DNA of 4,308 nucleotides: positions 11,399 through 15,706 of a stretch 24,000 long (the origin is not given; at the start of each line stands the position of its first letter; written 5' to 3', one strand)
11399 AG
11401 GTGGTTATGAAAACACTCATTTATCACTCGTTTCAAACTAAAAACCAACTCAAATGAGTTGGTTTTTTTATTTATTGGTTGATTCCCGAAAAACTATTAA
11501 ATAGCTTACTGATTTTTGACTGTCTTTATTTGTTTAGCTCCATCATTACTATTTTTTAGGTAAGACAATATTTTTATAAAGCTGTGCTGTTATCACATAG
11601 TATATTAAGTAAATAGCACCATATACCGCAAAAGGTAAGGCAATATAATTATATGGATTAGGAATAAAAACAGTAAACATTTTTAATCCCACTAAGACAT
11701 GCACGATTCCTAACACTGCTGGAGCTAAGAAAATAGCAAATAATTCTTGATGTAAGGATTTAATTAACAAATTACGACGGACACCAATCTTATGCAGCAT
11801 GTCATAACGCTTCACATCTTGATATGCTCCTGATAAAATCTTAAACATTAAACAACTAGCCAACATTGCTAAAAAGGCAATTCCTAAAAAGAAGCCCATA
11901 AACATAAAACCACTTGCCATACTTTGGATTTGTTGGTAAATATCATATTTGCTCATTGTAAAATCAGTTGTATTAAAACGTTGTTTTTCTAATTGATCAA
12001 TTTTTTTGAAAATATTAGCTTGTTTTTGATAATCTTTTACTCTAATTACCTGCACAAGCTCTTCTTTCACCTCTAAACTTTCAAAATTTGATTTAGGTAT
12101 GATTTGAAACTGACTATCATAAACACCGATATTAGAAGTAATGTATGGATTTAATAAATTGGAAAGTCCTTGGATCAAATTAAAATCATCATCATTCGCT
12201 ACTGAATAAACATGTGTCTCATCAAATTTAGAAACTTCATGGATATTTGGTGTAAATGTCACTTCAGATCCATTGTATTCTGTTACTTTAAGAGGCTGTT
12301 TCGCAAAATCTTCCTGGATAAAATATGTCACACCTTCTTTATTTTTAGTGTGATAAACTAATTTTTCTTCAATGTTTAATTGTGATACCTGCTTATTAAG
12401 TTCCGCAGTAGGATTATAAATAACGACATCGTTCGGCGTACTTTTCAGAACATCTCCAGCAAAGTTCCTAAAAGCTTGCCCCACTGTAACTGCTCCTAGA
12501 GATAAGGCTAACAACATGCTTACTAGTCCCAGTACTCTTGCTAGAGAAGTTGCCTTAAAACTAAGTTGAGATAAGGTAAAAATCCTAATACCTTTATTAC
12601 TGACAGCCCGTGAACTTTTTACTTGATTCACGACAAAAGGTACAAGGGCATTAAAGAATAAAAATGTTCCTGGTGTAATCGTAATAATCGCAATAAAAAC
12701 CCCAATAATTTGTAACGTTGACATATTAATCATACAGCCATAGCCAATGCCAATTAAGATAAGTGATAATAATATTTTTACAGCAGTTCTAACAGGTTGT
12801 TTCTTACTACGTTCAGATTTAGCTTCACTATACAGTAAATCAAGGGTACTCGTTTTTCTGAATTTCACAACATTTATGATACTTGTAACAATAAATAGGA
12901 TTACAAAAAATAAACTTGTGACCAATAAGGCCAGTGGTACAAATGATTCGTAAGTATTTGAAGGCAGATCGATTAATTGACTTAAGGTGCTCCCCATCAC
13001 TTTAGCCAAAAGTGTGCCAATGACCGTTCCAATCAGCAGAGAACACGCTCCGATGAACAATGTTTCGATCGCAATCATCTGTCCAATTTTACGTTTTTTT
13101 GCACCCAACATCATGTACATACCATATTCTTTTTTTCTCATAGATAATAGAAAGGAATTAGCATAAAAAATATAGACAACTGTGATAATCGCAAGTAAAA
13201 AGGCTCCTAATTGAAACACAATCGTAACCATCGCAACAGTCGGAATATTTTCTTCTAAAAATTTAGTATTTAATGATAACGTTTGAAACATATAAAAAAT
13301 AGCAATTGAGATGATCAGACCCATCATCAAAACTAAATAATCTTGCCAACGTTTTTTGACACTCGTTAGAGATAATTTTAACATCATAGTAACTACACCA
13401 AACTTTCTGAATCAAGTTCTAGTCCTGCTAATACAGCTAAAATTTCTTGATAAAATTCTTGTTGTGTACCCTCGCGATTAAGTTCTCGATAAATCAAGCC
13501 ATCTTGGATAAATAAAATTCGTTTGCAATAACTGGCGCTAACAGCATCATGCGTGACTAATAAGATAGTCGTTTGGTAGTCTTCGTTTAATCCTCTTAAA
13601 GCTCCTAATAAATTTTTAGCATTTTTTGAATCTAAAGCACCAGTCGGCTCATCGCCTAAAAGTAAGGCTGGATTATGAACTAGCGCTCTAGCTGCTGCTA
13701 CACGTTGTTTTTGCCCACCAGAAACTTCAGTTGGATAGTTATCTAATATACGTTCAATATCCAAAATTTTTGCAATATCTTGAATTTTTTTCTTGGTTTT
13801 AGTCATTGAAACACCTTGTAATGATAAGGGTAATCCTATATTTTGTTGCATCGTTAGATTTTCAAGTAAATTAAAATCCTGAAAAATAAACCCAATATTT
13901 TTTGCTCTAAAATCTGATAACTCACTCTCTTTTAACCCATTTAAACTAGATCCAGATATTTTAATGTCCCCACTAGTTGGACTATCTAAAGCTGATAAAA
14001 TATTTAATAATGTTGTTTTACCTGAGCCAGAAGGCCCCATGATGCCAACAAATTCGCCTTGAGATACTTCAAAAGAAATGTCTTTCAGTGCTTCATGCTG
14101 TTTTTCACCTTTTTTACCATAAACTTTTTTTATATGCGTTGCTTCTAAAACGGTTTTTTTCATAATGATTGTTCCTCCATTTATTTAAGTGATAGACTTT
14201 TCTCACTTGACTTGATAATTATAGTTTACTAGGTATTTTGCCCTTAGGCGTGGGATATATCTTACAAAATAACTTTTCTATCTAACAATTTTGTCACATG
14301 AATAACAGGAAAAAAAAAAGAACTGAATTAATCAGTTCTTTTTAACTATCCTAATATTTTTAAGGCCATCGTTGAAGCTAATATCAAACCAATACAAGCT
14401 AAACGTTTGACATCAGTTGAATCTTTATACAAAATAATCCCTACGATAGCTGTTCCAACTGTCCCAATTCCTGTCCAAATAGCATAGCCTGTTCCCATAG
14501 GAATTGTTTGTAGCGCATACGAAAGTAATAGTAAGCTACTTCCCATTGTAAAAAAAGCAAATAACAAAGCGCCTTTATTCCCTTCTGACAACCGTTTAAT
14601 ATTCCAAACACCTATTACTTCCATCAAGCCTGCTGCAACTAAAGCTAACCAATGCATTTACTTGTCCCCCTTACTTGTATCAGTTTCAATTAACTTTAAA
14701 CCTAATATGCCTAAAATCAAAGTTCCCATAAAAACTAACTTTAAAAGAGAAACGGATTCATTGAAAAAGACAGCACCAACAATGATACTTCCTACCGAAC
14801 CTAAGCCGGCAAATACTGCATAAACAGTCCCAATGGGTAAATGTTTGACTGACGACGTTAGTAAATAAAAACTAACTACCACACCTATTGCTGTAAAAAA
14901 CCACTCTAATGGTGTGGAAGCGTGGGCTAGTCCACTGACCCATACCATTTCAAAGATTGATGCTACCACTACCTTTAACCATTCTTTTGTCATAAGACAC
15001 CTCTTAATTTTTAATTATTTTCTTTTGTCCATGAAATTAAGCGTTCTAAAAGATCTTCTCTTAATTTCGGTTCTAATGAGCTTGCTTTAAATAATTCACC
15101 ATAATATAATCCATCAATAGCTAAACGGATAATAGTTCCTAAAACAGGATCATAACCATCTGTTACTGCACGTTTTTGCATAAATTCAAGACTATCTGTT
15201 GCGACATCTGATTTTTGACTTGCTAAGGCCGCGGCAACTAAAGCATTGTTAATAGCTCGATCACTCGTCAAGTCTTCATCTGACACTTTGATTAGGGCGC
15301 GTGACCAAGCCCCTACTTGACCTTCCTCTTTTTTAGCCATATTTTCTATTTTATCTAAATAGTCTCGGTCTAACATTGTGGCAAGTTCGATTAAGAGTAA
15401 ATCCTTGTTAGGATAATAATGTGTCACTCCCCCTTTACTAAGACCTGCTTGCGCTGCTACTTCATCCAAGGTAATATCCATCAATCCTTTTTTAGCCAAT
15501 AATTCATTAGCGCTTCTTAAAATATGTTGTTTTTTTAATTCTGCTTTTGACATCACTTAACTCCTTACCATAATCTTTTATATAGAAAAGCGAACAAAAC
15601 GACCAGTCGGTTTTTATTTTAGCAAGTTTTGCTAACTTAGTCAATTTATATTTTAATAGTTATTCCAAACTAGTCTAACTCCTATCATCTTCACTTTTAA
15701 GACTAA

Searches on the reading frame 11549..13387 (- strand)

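Call 87: search_protein_families(library=pfam, proteins=[window:11549-13387:-])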
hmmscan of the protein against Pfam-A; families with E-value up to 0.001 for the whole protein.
window:11549-13387:- (612 aa): 1 family
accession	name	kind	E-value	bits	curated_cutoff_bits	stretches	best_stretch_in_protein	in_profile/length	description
PF02687.27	FtsX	-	1.4e-16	61.1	25.5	1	62-180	4-119/120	FtsX-like permease C-terminal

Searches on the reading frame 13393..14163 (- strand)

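Call 87: search_protein_families(library=pfam, proteins=[window:13393-14163:-])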
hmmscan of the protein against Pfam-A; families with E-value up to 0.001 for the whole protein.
window:13393-14163:- (256 aa): 3 families
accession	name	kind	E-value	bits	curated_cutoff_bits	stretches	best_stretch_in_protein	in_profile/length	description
PF00005.33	ABC_tran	-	5e-35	121.5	25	1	26-174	1-136/137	ABC transporter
PF13304.12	AAA_21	-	1.5e-06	29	27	0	39-88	2-54/304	AAA domain, putative AbiEii toxin, Type IV TA system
PF02463.25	SMC_N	-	3.1e-05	23.9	40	1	36-209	24-203/220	RecF/RecN/SMC N terminal domain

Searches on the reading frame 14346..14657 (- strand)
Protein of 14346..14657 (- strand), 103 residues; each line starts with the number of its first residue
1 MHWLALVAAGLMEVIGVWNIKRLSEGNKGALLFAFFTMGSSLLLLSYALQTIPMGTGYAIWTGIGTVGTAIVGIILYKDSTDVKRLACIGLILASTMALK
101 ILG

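Call 9: search_protein_families(library=pfam, proteins=[window:14346-14657:-])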
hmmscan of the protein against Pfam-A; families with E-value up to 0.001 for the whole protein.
window:14346-14657:- (103 aa): 2 families
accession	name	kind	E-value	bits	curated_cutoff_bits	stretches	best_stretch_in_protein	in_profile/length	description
PF00893.25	Multi_Drug_Res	-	1.6e-23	83.4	23.7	1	1-92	1-93/93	Small Multidrug Resistance protein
PF00892.27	EamA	-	0.00019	22.2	28.2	1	5-97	38-131/135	EamA-like transporter family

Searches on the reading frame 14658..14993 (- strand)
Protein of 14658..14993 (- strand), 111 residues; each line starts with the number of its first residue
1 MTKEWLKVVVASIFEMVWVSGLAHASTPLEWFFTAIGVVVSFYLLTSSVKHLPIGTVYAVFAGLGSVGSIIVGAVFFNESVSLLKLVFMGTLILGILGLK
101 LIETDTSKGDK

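Call 9: search_protein_families(library=pfam, proteins=[window:14658-14993:-])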
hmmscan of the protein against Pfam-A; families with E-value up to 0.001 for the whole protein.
window:14658-14993:- (111 aa): 1 family
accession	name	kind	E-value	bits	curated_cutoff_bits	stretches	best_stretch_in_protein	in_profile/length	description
PF00893.25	Multi_Drug_Res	-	2.9e-21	76.2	23.7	1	4-91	2-92/93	Small Multidrug Resistance protein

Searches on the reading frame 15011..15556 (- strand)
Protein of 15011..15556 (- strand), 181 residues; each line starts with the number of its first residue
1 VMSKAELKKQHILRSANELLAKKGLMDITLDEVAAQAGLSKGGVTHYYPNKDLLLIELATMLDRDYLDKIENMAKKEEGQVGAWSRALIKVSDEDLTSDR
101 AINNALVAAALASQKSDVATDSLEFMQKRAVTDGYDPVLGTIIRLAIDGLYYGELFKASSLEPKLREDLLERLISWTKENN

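Call 9: search_protein_families(library=pfam, proteins=[window:15011-15556:-])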
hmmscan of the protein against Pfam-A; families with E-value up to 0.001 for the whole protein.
window:15011-15556:- (181 aa): 2 families
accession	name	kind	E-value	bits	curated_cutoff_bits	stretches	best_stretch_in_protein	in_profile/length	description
PF17937.6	TetR_C_28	-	1.4e-15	57.9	26.4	1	82-177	1-95/96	Tetracyclin repressor-like, C-terminal domain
PF00440.29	TetR_N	-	1.3e-10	41.3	24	1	12-58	1-47/47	Bacterial regulatory proteins, tetR family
